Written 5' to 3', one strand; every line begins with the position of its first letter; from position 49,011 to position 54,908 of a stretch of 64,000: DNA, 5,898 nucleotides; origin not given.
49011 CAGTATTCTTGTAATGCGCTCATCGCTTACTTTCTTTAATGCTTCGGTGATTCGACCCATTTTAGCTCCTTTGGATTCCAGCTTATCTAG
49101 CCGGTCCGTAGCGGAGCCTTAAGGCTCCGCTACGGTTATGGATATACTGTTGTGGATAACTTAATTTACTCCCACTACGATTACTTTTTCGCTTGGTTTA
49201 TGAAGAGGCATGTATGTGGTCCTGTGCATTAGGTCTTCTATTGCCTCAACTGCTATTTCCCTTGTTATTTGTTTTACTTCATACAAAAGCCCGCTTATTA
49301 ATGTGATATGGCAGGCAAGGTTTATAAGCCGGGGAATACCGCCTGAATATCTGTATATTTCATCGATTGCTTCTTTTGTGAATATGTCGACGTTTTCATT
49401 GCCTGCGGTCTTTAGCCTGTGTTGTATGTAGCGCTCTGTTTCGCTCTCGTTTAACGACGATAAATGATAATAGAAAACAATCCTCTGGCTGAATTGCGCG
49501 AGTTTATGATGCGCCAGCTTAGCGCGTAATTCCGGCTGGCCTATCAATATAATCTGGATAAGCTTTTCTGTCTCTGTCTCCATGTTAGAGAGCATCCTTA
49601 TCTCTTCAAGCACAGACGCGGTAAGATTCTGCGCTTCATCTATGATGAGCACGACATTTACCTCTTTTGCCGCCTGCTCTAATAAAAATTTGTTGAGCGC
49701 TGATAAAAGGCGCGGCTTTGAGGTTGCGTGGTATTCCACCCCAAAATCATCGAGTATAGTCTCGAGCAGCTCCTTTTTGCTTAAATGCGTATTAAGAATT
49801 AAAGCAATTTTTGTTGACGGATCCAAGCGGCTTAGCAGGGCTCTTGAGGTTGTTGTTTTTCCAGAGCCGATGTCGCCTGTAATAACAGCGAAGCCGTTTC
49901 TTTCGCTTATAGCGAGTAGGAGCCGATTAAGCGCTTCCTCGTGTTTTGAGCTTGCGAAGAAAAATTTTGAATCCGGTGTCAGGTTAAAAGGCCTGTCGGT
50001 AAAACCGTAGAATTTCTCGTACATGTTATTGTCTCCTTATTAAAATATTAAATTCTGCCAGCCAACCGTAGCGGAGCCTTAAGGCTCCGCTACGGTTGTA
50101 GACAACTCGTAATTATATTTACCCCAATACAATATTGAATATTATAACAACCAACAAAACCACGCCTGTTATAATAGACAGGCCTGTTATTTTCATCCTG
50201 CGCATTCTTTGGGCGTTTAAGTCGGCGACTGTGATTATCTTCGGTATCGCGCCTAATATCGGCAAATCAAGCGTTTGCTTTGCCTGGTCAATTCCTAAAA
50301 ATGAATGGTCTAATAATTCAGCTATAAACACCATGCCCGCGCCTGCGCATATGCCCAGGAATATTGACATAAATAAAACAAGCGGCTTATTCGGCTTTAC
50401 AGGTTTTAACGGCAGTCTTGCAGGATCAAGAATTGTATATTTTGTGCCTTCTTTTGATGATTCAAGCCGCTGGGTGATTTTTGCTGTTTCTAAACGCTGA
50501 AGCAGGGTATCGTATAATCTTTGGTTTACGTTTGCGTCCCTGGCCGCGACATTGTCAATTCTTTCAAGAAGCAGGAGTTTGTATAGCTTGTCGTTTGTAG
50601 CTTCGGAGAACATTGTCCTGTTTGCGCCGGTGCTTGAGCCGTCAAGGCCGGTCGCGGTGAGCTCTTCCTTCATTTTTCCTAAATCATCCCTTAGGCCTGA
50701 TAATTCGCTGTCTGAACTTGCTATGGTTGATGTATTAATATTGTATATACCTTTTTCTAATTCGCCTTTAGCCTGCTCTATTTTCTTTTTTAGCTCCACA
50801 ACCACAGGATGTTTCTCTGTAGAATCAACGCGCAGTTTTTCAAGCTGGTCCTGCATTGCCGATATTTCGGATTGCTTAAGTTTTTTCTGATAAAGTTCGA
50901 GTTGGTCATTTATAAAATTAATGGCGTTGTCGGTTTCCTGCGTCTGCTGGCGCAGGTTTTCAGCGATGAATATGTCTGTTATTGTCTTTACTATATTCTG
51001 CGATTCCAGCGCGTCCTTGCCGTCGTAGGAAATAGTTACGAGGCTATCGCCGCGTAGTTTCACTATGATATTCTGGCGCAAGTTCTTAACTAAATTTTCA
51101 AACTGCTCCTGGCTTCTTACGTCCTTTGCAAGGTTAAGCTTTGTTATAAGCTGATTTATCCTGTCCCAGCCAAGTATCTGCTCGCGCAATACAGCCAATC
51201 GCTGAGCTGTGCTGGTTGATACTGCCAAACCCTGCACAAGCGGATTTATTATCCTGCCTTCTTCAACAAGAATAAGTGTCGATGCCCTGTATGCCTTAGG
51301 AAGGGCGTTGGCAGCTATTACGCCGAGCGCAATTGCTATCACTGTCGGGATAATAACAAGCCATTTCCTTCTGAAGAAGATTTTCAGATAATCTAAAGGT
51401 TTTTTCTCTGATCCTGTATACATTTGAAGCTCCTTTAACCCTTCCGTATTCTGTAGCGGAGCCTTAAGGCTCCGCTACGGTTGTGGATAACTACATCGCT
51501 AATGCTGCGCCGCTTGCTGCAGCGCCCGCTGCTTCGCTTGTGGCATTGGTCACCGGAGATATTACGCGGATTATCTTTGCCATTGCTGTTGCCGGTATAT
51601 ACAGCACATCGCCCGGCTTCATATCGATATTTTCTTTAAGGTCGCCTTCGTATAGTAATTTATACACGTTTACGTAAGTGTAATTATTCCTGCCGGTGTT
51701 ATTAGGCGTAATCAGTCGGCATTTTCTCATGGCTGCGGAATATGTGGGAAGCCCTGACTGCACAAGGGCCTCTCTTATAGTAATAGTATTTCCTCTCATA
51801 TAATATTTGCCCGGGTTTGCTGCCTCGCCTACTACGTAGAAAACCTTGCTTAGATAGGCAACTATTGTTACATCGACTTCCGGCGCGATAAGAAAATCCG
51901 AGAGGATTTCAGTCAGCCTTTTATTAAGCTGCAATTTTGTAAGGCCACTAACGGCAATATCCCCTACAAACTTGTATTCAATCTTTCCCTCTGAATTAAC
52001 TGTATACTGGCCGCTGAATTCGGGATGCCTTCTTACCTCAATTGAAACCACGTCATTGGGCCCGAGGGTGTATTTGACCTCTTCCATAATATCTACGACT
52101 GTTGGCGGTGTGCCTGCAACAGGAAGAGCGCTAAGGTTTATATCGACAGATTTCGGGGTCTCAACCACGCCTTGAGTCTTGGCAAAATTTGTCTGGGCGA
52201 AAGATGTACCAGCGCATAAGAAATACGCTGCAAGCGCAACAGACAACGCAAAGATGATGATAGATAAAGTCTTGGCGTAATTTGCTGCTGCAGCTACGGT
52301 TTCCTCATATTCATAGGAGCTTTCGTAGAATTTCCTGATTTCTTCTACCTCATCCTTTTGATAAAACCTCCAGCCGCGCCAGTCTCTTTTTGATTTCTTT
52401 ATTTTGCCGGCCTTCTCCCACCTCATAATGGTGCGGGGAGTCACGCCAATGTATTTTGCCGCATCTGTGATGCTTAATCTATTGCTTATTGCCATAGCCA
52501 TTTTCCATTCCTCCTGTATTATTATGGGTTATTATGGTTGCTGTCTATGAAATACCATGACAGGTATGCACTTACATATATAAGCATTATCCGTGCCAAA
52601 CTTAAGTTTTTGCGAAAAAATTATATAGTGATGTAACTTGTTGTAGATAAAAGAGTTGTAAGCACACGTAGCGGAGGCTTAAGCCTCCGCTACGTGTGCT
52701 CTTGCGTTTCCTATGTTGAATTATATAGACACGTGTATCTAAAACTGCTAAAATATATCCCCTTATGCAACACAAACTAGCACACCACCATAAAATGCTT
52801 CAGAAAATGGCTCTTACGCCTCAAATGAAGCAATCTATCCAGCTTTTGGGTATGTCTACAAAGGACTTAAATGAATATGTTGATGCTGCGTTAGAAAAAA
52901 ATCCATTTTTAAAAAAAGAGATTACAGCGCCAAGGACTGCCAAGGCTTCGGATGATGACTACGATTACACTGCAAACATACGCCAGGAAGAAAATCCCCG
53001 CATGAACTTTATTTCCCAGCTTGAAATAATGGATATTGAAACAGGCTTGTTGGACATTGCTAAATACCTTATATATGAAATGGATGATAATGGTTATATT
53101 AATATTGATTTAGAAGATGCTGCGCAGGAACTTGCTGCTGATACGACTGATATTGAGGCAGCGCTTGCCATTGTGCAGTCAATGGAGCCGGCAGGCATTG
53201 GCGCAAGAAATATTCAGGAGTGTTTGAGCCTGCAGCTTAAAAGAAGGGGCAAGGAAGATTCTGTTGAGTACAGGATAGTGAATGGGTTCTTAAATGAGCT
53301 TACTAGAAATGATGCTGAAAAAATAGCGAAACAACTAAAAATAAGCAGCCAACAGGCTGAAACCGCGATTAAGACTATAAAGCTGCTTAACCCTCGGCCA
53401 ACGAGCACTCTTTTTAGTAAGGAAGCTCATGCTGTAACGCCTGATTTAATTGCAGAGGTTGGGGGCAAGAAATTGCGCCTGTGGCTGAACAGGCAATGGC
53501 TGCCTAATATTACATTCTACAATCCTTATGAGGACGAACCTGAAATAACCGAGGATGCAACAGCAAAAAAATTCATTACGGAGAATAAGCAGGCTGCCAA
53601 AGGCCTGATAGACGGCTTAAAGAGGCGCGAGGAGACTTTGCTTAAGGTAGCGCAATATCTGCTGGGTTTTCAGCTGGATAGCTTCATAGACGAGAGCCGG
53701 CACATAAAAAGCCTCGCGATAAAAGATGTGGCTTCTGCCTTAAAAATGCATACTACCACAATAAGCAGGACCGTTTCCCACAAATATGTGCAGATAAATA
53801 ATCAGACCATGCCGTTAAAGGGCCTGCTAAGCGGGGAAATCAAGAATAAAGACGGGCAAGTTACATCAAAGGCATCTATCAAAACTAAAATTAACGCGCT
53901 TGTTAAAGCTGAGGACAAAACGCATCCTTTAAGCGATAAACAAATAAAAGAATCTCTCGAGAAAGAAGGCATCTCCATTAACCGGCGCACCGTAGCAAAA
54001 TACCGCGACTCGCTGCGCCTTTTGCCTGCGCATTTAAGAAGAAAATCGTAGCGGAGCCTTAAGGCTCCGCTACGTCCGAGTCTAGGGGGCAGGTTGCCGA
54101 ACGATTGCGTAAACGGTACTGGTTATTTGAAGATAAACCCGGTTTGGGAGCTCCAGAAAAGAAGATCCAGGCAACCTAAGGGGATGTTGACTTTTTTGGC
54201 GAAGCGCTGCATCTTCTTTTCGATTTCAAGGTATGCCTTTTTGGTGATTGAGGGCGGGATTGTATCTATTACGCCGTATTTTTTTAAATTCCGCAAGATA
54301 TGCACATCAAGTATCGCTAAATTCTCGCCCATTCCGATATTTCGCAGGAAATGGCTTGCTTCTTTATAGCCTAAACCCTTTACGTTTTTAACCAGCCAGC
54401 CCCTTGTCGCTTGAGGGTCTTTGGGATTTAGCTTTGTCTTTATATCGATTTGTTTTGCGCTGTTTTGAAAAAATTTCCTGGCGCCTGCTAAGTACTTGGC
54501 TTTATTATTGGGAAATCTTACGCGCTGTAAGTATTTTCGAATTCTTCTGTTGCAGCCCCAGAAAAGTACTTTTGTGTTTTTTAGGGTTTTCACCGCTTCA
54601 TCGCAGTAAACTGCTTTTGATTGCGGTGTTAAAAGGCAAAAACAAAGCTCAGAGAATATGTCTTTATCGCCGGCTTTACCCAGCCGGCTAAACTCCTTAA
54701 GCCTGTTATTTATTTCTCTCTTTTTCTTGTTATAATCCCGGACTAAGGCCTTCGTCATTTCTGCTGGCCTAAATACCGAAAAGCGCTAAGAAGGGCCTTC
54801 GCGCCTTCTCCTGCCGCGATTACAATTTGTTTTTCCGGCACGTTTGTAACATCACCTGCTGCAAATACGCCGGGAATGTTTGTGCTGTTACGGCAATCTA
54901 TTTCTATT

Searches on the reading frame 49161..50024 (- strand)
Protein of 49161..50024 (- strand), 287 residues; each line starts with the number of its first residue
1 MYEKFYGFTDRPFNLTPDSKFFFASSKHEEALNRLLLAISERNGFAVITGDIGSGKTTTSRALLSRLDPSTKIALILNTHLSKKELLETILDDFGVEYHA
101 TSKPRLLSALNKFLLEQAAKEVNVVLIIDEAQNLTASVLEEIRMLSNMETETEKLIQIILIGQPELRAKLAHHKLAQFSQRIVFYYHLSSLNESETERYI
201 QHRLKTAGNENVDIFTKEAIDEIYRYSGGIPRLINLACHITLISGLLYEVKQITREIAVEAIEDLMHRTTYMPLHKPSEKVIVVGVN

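Call 80: search_protein_families(library=pfam, proteins=[window:49161-50024:-], max_evalue=0.001)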
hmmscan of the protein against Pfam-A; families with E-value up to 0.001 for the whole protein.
window:49161-50024:- (287 aa): 15 families
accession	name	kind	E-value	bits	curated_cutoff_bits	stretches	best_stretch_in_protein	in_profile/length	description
PF13401.12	AAA_22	-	3.8e-29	102.1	27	1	42-170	4-130/130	AAA domain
PF13191.12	AAA_16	-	3e-11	44.5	32.6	1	28-151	8-161/167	AAA ATPase domain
PF01637.24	ATPase_2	-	3.2e-08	34.1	33.2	1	29-234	5-222/225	ATPase domain predominantly from Archaea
PF13245.12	AAA_19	-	4.5e-06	27.3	25.1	1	43-162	11-124/134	AAA domain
PF20703.3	nSTAND1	-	2.5e-05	24.6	27.1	1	18-233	12-229/379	Novel STAND NTPase 1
PF04851.21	ResIII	-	2.8e-05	24.5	22.5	0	28-94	8-73/164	Type III restriction enzyme, res subunit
PF20720.3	nSTAND3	-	0.00017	21.8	27.2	1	37-67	11-41/155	Novel STAND NTPase 3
PF00005.33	ABC_tran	-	0.00018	22.6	25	0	45-185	13-80/137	ABC transporter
PF09848.15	SLFN-g3_helicase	-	0.00018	21.3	24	1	46-158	4-110/354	Schlafen group 3, DNA/RNA helicase domain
PF00437.27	T2SSE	-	0.00023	20.4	24.9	1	28-73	127-173/370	Type II/IV secretion system protein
PF05621.17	TniB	-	0.00024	21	22.4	1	47-181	39-178/189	Bacterial TniB protein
PF13238.12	AAA_18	-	0.00029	21.7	29.4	1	47-129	2-78/128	AAA domain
PF13173.12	AAA_14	-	0.00034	21.1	27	0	45-162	4-97/129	AAA domain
PF25199.1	nSTAND_NTPase5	-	0.0005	20.4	34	0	32-159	29-129/145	Novel STAND NTPase 5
PF00004.35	AAA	-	0.00057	20.8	21.2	0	48-162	3-106/131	ATPase family associated with various cellular activities (AAA)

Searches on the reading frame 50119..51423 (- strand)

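Call 80: search_protein_families(library=pfam, proteins=[window:50119-51423:-], max_evalue=0.001)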
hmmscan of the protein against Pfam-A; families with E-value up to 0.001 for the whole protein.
window:50119-51423:- (434 aa): 2 families
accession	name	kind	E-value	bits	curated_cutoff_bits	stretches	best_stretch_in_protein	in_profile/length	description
PF13807.11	GNVR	-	9.2e-13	48.4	27.7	1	295-367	11-79/82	G-rich domain on putative tyrosine kinase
PF02706.20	Wzz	-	8.2e-08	32.9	25.5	1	12-57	8-53/91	Chain length determinant protein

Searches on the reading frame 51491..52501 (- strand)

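Call 80: search_protein_families(library=pfam, proteins=[window:51491-52501:-], max_evalue=0.001)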
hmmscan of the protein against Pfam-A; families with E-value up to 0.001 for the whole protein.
window:51491-52501:- (336 aa): 5 families
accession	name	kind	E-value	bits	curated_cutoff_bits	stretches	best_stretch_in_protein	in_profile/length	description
PF02563.21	Poly_export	-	6.3e-20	71.6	28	1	142-213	5-76/77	Polysaccharide biosynthesis/export protein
PF00376.29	MerR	-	5.3e-09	36.2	28.2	1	10-47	1-38/38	MerR family regulatory protein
PF13411.12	MerR_1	-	5.7e-09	36.4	21.6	1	10-57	2-48/69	MerR HTH family regulatory protein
PF22461.2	SLBB_2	-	6.3e-08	33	27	1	219-302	1-79/79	SLBB domain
PF12728.13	HTH_17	-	5.9e-07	30.1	27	1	9-50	2-42/51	Helix-turn-helix domain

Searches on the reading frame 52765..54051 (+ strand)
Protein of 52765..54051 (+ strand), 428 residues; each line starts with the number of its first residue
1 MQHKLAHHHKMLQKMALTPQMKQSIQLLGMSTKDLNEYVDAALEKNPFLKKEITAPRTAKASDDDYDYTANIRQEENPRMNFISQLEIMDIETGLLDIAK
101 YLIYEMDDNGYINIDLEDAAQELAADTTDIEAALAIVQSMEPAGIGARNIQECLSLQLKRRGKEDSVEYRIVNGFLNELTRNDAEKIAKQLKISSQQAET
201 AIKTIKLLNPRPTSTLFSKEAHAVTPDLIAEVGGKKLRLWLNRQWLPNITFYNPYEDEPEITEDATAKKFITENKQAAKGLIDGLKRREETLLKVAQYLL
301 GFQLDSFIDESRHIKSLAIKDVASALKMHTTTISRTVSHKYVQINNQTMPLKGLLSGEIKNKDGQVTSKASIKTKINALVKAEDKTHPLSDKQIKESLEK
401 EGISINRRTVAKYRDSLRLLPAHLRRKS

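Call 80: search_protein_families(library=pfam, proteins=[window:52765-54051:+], max_evalue=0.001)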
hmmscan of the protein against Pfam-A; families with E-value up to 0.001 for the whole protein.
window:52765-54051:+ (428 aa): 3 families
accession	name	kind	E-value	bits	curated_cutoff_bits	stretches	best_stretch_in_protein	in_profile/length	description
PF04963.19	Sigma54_CBD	-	1.7e-44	152.2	22.9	1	69-255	3-185/185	Sigma-54 factor, core binding domain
PF04552.19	Sigma54_DBD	-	1e-43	149.3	22.8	1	269-426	2-159/160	Sigma-54, DNA binding domain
PF00309.25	Sigma54_AID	-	1.2e-14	54.3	23.8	1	10-50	5-45/46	Sigma-54 factor, Activator interacting domain (AID)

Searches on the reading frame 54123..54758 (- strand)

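Call 80: search_protein_families(library=pfam, proteins=[window:54123-54758:-], max_evalue=0.001)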
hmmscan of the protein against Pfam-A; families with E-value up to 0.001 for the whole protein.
window:54123-54758:- (211 aa): 2 families
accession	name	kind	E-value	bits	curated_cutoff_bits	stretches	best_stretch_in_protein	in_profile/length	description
PF22175.2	Ogg-HhH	-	1.4e-58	197.7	27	1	16-192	1-173/173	8-oxoguanine DNA glycosylase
PF00730.31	HhH-GPD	-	0.00031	21.5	26.2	1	72-175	40-101/108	HhH-GPD superfamily base excision DNA repair protein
